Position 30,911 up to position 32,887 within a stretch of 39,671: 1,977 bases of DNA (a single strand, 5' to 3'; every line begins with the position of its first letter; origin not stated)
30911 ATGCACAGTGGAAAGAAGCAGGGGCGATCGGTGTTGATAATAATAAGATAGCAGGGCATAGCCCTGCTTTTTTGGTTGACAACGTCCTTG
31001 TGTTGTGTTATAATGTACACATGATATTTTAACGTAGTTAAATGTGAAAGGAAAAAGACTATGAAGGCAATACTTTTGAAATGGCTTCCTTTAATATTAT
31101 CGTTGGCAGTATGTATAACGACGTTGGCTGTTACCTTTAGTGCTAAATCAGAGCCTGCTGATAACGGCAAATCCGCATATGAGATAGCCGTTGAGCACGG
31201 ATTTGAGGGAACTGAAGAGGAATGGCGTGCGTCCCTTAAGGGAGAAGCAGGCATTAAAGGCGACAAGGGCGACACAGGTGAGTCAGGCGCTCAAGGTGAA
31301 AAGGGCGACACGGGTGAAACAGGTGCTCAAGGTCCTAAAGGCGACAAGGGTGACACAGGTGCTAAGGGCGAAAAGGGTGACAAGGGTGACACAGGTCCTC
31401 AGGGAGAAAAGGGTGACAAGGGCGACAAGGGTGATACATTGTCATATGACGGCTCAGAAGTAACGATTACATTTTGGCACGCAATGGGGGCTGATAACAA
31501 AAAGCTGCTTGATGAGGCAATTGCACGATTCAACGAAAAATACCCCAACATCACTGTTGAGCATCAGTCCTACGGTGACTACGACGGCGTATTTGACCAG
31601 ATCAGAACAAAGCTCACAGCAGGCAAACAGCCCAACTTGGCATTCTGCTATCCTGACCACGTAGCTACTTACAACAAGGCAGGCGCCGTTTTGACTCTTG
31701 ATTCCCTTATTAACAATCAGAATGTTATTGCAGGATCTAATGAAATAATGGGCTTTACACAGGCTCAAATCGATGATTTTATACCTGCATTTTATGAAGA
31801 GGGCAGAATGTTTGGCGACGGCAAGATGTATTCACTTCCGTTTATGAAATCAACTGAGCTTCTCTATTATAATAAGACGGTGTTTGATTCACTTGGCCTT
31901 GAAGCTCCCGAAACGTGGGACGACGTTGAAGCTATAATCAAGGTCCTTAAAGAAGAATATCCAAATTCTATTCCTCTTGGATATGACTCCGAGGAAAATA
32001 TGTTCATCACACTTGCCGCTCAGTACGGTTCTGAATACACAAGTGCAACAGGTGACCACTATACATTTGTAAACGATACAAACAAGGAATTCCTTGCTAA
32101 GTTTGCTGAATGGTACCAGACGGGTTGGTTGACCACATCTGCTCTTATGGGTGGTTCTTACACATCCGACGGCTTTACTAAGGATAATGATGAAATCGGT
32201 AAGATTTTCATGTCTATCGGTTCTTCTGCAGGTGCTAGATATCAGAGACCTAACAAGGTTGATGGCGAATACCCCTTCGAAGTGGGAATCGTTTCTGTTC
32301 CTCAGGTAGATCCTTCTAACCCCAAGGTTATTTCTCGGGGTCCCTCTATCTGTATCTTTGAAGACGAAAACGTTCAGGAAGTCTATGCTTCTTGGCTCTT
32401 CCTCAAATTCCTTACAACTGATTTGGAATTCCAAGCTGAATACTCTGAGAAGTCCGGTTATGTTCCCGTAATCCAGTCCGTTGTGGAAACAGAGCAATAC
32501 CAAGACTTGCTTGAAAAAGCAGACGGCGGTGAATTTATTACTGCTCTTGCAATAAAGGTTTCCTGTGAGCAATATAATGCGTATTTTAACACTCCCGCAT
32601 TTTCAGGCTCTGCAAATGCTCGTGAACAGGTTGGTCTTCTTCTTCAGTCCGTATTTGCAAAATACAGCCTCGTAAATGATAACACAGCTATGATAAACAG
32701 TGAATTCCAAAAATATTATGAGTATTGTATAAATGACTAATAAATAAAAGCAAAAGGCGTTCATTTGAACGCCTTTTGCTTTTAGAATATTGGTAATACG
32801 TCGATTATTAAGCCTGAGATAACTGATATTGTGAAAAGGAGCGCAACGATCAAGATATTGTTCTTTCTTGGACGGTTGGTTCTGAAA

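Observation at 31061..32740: Collagen-like (Gly-X-Y)22 stalk inserted between a membrane anchor and an orphan ABC solute-binding domain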

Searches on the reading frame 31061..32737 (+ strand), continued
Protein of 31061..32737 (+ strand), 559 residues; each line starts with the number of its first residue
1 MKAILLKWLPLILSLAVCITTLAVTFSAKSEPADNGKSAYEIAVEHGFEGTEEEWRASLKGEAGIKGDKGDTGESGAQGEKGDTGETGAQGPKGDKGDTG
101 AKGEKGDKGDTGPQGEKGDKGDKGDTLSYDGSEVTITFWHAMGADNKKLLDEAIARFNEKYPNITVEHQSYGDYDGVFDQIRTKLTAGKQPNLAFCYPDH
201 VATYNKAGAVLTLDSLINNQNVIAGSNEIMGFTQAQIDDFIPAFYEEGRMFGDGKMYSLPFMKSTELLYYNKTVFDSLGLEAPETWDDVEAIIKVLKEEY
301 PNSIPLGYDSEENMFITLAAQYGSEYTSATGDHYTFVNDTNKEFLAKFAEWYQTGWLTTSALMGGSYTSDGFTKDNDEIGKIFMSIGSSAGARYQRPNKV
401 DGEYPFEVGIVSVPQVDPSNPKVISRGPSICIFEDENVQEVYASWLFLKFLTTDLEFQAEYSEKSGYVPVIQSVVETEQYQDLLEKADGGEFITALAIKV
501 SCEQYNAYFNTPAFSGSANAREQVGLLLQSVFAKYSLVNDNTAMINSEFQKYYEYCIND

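Call 56: fold_search(model_id=the predicted structure, library=pdb)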
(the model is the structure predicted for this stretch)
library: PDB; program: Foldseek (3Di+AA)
matches with E <= 10: 1527; with E <= 0.001: 1044
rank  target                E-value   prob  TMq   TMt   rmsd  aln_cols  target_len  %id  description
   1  7c0t_B                1.2e-24  1.00  0.57  0.78   4.6       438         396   20  Crystal structure of a dinucleotide-binding protein (N81A) of ABC transporter endogenously bound to uridylyl-3'-5'-pho (released 2021-03-10)
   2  7c0x_A                1.5e-24  1.00  0.58  0.80   4.3       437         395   20  Crystal structure of a dinucleotide-binding protein (T240A) of ABC transporter endogenously bound to uridylyl-3'-5'-ph (released 2021-03-10)
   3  7c0v_A                1.5e-24  1.00  0.57  0.78   4.7       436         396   20  Crystal structure of a dinucleotide-binding protein (Y224A) of ABC transporter endogenously bound to uridylyl-3'-5'-ph (released 2021-03-10)
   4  7c0l_A                1.6e-24  1.00  0.58  0.80   4.3       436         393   20  Crystal structure of a dinucleotide-binding protein of ABC transporter endogenously bound to uridylyl-3'-5'-phospho-gu (released 2021-03-10)
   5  7c0t_A                1.8e-24  1.00  0.57  0.78   4.5       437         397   20  Crystal structure of a dinucleotide-binding protein (N81A) of ABC transporter endogenously bound to uridylyl-3'-5'-pho (released 2021-03-10)
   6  7c16_A                2.0e-24  1.00  0.57  0.78   4.7       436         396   19  Crystal structure of a dinucleotide-binding protein (Y224A/Y246A) of ABC transporter endogenously bound to uridylyl-3' (released 2021-03-10)
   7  7c0z_B                2.5e-24  1.00  0.57  0.79   4.7       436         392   19  Crystal structure of a dinucleotide-binding protein (Y246A) of ABC transporter endogenously bound to uridylyl-3'-5'-ph (released 2021-03-10)
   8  7c14_A                2.8e-24  1.00  0.58  0.79   4.2       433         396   20  Crystal structure of a dinucleotide-binding protein (Q274A) of ABC transporter endogenously bound to uridylyl-3'-5'-ph (released 2021-03-10)
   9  7c0v_B                3.3e-24  1.00  0.58  0.80   4.3       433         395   19  Crystal structure of a dinucleotide-binding protein (Y224A) of ABC transporter endogenously bound to uridylyl-3'-5'-ph (released 2021-03-10)
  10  7c16_B                3.3e-24  1.00  0.57  0.78   4.7       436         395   19  Crystal structure of a dinucleotide-binding protein (Y224A/Y246A) of ABC transporter endogenously bound to uridylyl-3' (released 2021-03-10)
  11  7c0w_B                3.4e-24  1.00  0.57  0.79   4.5       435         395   20  Crystal structure of a dinucleotide-binding protein (Y224A) of ABC transporter endogenously bound to uridylyl-3'-5'-ph (released 2021-03-10)
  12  7c19_A                3.6e-24  1.00  0.59  0.81   3.9       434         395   19  Crystal structure of a dinucleotide-binding protein (Y224A/Y246A) of ABC transporter endogenously bound to uridylyl-3' (released 2021-03-10)
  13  7c0z_A                4.1e-24  1.00  0.57  0.78   4.8       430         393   20  Crystal structure of a dinucleotide-binding protein (Y246A) of ABC transporter endogenously bound to uridylyl-3'-5'-ph (released 2021-03-10)
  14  7c14_B                4.3e-24  1.00  0.58  0.80   4.1       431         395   19  Crystal structure of a dinucleotide-binding protein (Q274A) of ABC transporter endogenously bound to uridylyl-3'-5'-ph (released 2021-03-10)
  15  7c0y_A                4.6e-24  1.00  0.57  0.79   4.6       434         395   19  Crystal structure of a dinucleotide-binding protein (Y246A) of ABC transporter endogenously bound to uridylyl-3'-5'-ph (released 2021-03-10)
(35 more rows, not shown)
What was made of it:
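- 31439..32737 (+): aa 127-559: family-1 (CUT1-type) solute-binding head, closest to the dinucleotide-binding and UgpB sub-group. Foldseek hit 7C0x at E 1e-24 with target-normalised TM-score 0.8 (call 56).
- On Family-1 / CUT1-type extracellular solute-binding proteins (Pfam SBP_bac_1, SBP_bac_8): Foldseek finds more than 1000 PDB SBP hits, the top ones at E 1e-24 with target-normalised TM-score about 0.8 (call 56).
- Tried and rejected: The 7C0x identity was obtained from the Foldseek descriptions instead (call 56).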

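Call 60: find_encoding_contigs(protein=P0079, flank=8000, max_places=1)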
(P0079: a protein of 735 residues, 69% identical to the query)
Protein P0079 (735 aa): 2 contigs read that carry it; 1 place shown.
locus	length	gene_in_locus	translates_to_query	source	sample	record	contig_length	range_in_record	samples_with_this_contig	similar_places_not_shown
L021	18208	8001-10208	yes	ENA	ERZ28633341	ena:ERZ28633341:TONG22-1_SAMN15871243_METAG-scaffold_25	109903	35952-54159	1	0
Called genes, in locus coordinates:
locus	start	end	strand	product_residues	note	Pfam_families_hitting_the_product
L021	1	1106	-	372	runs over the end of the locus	PF22020:RlmL_1st, PF02926:THUMP, PF01170:UPF0020, PF05175:MTS (faint)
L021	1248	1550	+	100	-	-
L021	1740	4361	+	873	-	PF01411:tRNA-synt_2c, PF07973:tRNA_SAD, PF02272:DHHA1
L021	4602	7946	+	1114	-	PF02368:Big_2, PF00085:Thioredoxin (weak), PF00578:AhpC-TSA, PF08534:Redoxin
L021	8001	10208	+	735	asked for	PF02368:Big_2, PF00578:AhpC-TSA, PF08534:Redoxin, PF00085:Thioredoxin, PF13905:Thioredoxin_8 (weak), PF01547:SBP_bac_1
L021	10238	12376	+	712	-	PF02368:Big_2, PF04205:FMN_bind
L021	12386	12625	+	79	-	-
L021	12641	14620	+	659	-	PF02368:Big_2, PF00254:FKBP_C (faint), PF05698:Trigger_C (faint)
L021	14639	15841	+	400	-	PF05343:Peptidase_M42 (faint), PF01546:Peptidase_M20, PF07687:M20_dimer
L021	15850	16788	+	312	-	-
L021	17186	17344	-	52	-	PF00301:Rubredoxin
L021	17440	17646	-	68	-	PF01381:HTH_3, PF12844:HTH_19, PF13560:HTH_31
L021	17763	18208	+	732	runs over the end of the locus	-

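Call 61: find_encoding_contigs(protein=P0095, flank=8000, max_places=1)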
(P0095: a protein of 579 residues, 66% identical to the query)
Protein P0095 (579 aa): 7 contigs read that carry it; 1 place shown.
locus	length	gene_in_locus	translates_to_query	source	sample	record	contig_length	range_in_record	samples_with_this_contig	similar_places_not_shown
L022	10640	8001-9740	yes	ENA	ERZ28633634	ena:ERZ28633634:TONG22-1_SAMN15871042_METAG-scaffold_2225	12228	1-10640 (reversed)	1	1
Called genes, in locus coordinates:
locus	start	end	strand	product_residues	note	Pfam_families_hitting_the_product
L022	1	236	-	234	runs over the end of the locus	-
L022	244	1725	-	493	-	PF01225:Mur_ligase (weak), PF08245:Mur_ligase_M, PF02875:Mur_ligase_C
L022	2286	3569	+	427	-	PF01262:AlaDh_PNT_C (weak), PF00890:FAD_binding_2, PF01134:GIDA, PF03486:HI0933_like, PF07992:Pyr_redox_2, PF12831:FAD_oxidored, PF13450:NAD_binding_8, PF22780:HI0933_like_1st, +3 more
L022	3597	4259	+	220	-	PF02224:Cytidylate_kin, PF13189:Cytidylate_kin2, PF13238:AAA_18 (faint), PF13207:AAA_17 (faint)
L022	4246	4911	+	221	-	PF01553:Acyltransferase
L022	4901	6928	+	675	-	PF02401:LYTB, PF00575:S1, PF21710:Spt6_S1 (faint), PF23459:S1_RRP5 (faint), PF00575:S1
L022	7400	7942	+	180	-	PF04260:DUF436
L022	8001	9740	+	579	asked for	PF01547:SBP_bac_1, PF13416:SBP_bac_8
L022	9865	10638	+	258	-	?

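Call 63: search_protein_representatives(protein=window:31061-32737:+)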
Query: 559 residues. Proteins with E-value up to 0.001 (for the whole library): 57294; up to 1e-10: 12891; up to 1e-30: 1054. The best 150 are listed.
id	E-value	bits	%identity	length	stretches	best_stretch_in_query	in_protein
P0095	1.1e-186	638.2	65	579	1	132-558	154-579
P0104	5.7e-172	589.6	62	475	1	126-556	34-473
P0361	5.1e-146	503.9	57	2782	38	34-75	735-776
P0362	5.9e-141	487.2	55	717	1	130-537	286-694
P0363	6.4e-138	477.2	57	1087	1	116-528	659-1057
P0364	2.4e-136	472.0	55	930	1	129-556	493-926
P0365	2.7e-134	465.2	53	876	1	128-553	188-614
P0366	1.1e-133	463.2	56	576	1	131-528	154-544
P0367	2.4e-133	462.1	56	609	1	125-534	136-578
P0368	3.4e-132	458.3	52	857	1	128-557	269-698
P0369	2.1e-129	449.1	51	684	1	127-557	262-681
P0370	1.9e-127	442.6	53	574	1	115-533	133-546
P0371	3.1e-126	438.6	53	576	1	126-529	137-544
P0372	2.8e-124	432.1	51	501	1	118-551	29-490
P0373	4.5e-124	431.5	53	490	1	128-530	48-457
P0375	1.2e-123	430.1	51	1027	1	128-551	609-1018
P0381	1.3e-120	420.0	51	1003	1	132-556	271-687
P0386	5.0e-119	414.8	51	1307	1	124-556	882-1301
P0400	4.0e-113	395.3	49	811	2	130-531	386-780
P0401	1.7e-112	393.2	48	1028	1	119-556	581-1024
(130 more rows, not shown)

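Call 66: search_protein_families(library=pfam, proteins=[P0400, P0362, P0363, P0364, P0375, P0386, P0401, P0365, P0368, P0381], max_evalue=0.001)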
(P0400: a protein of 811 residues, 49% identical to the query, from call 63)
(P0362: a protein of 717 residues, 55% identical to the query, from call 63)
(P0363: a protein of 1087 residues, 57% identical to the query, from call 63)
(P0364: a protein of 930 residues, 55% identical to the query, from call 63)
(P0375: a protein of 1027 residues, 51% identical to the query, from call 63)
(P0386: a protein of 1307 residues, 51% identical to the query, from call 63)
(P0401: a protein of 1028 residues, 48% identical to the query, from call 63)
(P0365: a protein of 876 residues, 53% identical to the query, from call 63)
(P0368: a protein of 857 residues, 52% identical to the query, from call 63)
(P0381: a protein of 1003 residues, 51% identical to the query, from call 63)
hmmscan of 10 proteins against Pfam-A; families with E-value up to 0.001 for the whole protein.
P0400 (811 aa): 2 families
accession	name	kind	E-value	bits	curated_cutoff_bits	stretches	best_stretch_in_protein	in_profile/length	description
PF13416.11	SBP_bac_8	-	5.3e-31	108.9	27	1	408-729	1-271/279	Bacterial extracellular solute-binding protein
PF01547.30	SBP_bac_1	-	3.1e-16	60.7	26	1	405-668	9-273/307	Bacterial extracellular solute-binding protein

P0362 (717 aa): 2 families
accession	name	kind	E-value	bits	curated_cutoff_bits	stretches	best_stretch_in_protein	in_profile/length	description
PF13416.11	SBP_bac_8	-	6.5e-34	118.4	27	1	308-638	1-272/279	Bacterial extracellular solute-binding protein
PF01547.30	SBP_bac_1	-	4.7e-20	73.2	26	1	300-611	2-303/307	Bacterial extracellular solute-binding protein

P0363 (1087 aa): 2 families
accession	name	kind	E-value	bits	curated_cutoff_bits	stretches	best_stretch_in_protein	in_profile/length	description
PF13416.11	SBP_bac_8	-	9.9e-38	131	27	1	696-1006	2-267/279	Bacterial extracellular solute-binding protein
PF01547.30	SBP_bac_1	-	2.1e-30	107.2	26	1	687-984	2-303/307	Bacterial extracellular solute-binding protein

P0364 (930 aa): 2 families
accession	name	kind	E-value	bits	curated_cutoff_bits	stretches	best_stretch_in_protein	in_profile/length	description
PF13416.11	SBP_bac_8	-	5.4e-22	79.3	27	1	518-853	3-272/279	Bacterial extracellular solute-binding protein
PF01547.30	SBP_bac_1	-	4e-12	47.2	26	1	511-825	5-302/307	Bacterial extracellular solute-binding protein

P0375 (1027 aa): 2 families
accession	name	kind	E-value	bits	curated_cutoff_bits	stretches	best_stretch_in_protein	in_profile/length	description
PF13416.11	SBP_bac_8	-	2.8e-39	136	27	1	634-948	2-271/279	Bacterial extracellular solute-binding protein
PF01547.30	SBP_bac_1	-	1.4e-24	88.1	26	1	625-922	2-303/307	Bacterial extracellular solute-binding protein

P0386 (1307 aa): 2 families
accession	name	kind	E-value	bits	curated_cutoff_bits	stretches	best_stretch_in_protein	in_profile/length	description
PF13416.11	SBP_bac_8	-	1.7e-39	136.7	27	1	910-1228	1-273/279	Bacterial extracellular solute-binding protein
PF01547.30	SBP_bac_1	-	4e-27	96.4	26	1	902-1201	2-304/307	Bacterial extracellular solute-binding protein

P0401 (1028 aa): 4 families
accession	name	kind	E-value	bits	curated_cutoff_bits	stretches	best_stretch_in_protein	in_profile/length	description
PF13306.12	LRR_5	-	1.9e-64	215.7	27.7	4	419-537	1-116/127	BspA type Leucine rich repeat region (6 copies)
PF13416.11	SBP_bac_8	-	2e-37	130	27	1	614-941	1-272/279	Bacterial extracellular solute-binding protein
PF01547.30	SBP_bac_1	-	3.6e-21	76.9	26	1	610-914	6-303/307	Bacterial extracellular solute-binding protein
PF13855.12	LRR_8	-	4.4e-05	23.6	27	0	431-481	2-54/61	Leucine rich repeat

P0365 (876 aa): 2 families
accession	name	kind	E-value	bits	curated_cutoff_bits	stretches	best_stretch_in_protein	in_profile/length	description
PF13416.11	SBP_bac_8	-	6.8e-31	108.5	27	1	213-540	2-269/279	Bacterial extracellular solute-binding protein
PF01547.30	SBP_bac_1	-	5.5e-13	50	26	1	213-516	13-303/307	Bacterial extracellular solute-binding protein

P0368 (857 aa): 2 families
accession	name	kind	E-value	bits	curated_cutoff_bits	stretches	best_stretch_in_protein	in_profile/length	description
PF13416.11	SBP_bac_8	-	6e-27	95.6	27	1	293-622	1-271/279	Bacterial extracellular solute-binding protein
PF01547.30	SBP_bac_1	-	7.3e-13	49.6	26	1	288-596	5-303/307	Bacterial extracellular solute-binding protein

P0381 (1003 aa): 2 families
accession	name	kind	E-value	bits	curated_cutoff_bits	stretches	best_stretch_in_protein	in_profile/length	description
PF09479.16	Flg_new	-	1.3e-43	147.4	27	3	112-174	1-65/65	Listeria-Bacteroides repeat domain (List_Bact_rpt)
PF18998.6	Flg_new_2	-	8.8e-05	22.9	23.6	0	39-105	1-72/73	Divergent InlB B-repeat domain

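Call 74: find_encoding_contigs(protein=P0003, flank=5000, max_places=3)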
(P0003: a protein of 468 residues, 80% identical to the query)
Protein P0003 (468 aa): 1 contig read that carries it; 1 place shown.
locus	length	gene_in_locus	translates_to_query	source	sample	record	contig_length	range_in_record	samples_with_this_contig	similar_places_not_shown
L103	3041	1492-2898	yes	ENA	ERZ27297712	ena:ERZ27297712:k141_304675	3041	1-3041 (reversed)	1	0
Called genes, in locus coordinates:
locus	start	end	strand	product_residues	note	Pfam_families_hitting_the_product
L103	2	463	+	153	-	?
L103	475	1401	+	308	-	PF00528:BPD_transp_1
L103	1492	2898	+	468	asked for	PF01547:SBP_bac_1, PF13416:SBP_bac_8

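Call 75: find_encoding_contigs(protein=P0005, flank=5000, max_places=3)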
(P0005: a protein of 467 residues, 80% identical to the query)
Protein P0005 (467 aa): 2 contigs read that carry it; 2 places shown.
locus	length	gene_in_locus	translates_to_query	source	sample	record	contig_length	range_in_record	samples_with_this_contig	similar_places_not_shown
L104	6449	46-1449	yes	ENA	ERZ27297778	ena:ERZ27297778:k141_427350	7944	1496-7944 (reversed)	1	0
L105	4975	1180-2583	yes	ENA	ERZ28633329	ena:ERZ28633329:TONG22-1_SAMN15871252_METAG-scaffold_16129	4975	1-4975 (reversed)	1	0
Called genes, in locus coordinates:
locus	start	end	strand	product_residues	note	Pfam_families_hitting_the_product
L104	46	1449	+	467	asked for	PF01547:SBP_bac_1, PF13416:SBP_bac_8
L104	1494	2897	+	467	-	PF00565:SNase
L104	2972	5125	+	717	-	-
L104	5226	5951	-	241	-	PF01975:SurE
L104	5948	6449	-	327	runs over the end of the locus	PF01368:DHH, PF02272:DHHA1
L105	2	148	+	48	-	?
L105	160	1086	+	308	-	PF00528:BPD_transp_1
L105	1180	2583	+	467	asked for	PF01547:SBP_bac_1, PF13416:SBP_bac_8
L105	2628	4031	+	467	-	PF00565:SNase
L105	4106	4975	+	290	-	?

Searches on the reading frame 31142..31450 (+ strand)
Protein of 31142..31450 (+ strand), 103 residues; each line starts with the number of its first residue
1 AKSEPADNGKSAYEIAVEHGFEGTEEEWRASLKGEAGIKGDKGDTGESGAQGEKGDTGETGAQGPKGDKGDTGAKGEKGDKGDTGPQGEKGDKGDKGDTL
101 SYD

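Call 71: find_related_loci(query=window:31142-31450:+, collection=viral_contigs, flank=3000)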
Query window:31142-31450:+ (103 aa) in viral_contigs; peptide patterns used: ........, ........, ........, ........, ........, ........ (x = any residue, [..] = any of these).
600 stretches matched a pattern (row limit reached: there are more); 444 encode a relative of the query (tblastn E <= 1e-3); the best 80 are kept; 80 distinct loci.
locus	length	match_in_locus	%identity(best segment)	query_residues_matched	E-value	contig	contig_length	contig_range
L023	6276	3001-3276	61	9-97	1e-25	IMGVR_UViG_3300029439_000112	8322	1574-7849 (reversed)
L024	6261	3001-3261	60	9-98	5e-25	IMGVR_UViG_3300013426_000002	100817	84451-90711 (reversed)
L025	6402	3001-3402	58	8-98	2e-24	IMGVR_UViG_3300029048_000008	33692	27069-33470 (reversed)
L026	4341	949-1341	59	8-99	3e-24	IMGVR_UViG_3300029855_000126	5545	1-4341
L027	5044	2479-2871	59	8-99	2e-24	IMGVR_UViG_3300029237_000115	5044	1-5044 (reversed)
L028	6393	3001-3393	59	8-99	3e-24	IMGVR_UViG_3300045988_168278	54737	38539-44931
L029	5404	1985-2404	60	1-99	5e-24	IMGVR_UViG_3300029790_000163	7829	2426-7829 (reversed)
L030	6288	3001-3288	53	7-102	5e-23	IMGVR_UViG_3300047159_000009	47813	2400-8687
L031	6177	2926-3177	57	1-99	9e-23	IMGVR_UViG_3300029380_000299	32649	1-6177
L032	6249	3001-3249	60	9-97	1e-22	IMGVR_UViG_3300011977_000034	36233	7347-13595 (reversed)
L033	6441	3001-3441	71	30-99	4e-22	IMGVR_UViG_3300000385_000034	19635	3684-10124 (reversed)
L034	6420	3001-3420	44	6-98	9e-22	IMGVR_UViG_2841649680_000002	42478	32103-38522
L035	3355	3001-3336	54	9-99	3e-21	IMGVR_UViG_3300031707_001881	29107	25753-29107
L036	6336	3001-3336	48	8-98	1e-20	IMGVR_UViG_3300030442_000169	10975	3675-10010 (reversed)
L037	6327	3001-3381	49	8-98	1e-20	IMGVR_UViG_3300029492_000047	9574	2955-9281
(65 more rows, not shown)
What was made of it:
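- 31166..31240 (+): aa 36-60: pre-collagen motif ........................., modelled as helix-loop-helix; a candidate nucleation or trimerisation element. Abundant in viral contigs (call 71).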
